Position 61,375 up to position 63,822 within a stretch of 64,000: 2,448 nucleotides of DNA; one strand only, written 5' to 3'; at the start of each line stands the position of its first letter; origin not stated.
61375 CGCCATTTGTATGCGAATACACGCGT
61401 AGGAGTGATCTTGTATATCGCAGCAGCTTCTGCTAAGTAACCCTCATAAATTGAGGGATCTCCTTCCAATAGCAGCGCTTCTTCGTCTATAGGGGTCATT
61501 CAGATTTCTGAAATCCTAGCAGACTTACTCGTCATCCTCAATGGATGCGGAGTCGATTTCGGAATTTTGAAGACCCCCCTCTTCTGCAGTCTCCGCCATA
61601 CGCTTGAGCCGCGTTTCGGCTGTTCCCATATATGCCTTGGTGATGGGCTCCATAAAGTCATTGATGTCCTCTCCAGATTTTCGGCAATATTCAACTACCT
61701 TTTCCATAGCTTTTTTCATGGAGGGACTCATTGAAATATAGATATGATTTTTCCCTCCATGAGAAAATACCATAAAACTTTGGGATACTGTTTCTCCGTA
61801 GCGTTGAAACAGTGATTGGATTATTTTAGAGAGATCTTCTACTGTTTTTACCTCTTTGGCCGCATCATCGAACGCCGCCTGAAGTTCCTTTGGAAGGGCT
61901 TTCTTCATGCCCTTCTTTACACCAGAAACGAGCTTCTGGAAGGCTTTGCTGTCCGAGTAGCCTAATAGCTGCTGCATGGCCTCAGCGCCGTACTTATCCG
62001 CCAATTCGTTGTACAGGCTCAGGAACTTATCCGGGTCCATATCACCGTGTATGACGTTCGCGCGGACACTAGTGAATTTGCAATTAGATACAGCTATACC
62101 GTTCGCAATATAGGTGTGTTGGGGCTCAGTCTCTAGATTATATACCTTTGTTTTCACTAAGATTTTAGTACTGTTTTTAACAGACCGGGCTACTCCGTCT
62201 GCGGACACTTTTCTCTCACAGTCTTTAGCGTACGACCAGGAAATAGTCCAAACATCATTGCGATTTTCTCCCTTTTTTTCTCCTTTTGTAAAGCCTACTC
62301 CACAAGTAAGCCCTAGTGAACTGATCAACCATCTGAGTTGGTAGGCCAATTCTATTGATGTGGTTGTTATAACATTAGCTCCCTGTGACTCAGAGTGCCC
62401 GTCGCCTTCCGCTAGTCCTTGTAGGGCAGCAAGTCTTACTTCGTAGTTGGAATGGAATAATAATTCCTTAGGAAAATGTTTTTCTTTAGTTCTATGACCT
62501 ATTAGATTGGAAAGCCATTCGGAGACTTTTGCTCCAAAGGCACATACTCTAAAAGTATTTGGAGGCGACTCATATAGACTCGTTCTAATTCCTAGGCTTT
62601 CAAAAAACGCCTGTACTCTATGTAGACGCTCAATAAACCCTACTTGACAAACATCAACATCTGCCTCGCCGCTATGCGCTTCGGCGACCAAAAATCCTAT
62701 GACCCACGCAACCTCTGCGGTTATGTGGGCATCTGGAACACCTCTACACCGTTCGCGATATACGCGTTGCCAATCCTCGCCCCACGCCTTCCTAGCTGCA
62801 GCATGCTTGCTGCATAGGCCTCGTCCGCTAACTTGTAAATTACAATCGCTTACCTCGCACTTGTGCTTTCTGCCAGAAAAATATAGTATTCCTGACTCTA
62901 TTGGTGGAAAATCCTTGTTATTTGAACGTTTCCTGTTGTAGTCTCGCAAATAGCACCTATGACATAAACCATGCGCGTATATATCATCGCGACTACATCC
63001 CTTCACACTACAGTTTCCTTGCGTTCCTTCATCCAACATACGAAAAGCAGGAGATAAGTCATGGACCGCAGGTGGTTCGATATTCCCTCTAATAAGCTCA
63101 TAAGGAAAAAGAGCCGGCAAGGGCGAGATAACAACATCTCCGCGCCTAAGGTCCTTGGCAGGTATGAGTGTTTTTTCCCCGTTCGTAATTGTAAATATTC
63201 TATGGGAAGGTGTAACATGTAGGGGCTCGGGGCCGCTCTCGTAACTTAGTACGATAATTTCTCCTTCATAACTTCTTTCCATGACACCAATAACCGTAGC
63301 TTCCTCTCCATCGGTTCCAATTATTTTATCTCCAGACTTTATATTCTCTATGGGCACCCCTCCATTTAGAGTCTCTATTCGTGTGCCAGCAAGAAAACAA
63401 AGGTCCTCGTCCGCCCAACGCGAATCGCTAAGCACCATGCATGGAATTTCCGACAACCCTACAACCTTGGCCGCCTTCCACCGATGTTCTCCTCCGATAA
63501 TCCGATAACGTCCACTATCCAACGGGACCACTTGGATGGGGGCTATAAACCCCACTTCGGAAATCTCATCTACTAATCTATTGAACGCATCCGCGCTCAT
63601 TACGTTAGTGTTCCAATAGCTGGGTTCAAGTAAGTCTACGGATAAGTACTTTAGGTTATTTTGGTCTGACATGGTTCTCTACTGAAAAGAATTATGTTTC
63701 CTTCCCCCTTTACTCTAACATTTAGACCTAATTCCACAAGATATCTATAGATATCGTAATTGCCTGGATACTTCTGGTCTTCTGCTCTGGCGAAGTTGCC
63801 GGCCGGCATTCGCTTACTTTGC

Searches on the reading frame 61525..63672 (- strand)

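Call 3: search_protein_families(library=pfam, proteins=[window:61525-63672:-], max_evalue=0.01)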
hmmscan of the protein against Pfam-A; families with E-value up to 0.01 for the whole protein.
window:61525-63672:- (715 aa): 5 families
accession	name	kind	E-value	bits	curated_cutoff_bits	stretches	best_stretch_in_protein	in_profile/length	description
PF02195.25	ParB_N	-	7.7e-12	45.5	26.3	1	6-80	2-77/95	ParB N-terminal domain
PF14890.11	Intein_splicing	-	2e-10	41.1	35.8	1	123-530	34-155/155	Intein splicing domain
PF13403.11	Hint_2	-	1.7e-09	38.6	28.4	1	92-175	2-106/147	Hint domain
PF14528.11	LAGLIDADG_3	-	6.6e-05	23.5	22.5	1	411-456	1-49/82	LAGLIDADG-like domain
PF07591.16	PT-HINT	-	0.00022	21.9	27.7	0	99-181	2-87/137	Pretoxin HINT domain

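Call 68: search_protein_families(library=ncbifam, proteins=[window:61525-63672:-], max_evalue=0.01)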
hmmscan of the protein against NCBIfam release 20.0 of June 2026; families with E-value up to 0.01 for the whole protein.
window:61525-63672:- (715 aa): 10 families
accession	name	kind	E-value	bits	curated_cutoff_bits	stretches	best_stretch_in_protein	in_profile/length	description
NF045703.1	rSAM_Tes_intein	exception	2.5e-12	45.4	1700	2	316-477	366-530/1040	tetraether lipid synthase Tes, intein-containing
TIGR00180.1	parB_part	domain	4.1e-09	36.4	58.45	1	20-81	19-82/186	ParB/RepB/Spo0J family partition protein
TIGR04285.1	nucleoid_noc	exception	1.1e-08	34.8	315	1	13-81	8-76/255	nucleoid occlusion protein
TIGR01443.1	intein_Cterm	domain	1.3e-05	25.2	15.6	1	509-531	1-24/24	intein C-terminal splicing region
TIGR03734.1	PRTRC_parB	hypoth_equivalog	5.2e-05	22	278.6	1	26-79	13-70/555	PRTRC system ParB family protein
NF033589.0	staphy_B_SbnI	equivalog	0.00026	20.5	350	1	44-87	42-85/254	bifunctional transcriptional regulator/O-phospho-L-serine synthase SbnI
NF053625.1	SerKinSerKArch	equivalog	0.00039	19.6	380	1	29-81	34-88/244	ADP-dependent L-serine kinase SerK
NF038162.1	RtcB_rel_intein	exception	0.0031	15.5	1150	0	486-548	531-596/961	intein-containing RtcB family protein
TIGR03454.1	partition_RepB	equivalog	0.0077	15.7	201.5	0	26-73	84-133/325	plasmid partitioning protein RepB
NF002805.0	PRK02947.1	subfamily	0.0095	15.1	135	0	603-660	81-138/247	sugar isomerase domain-containing protein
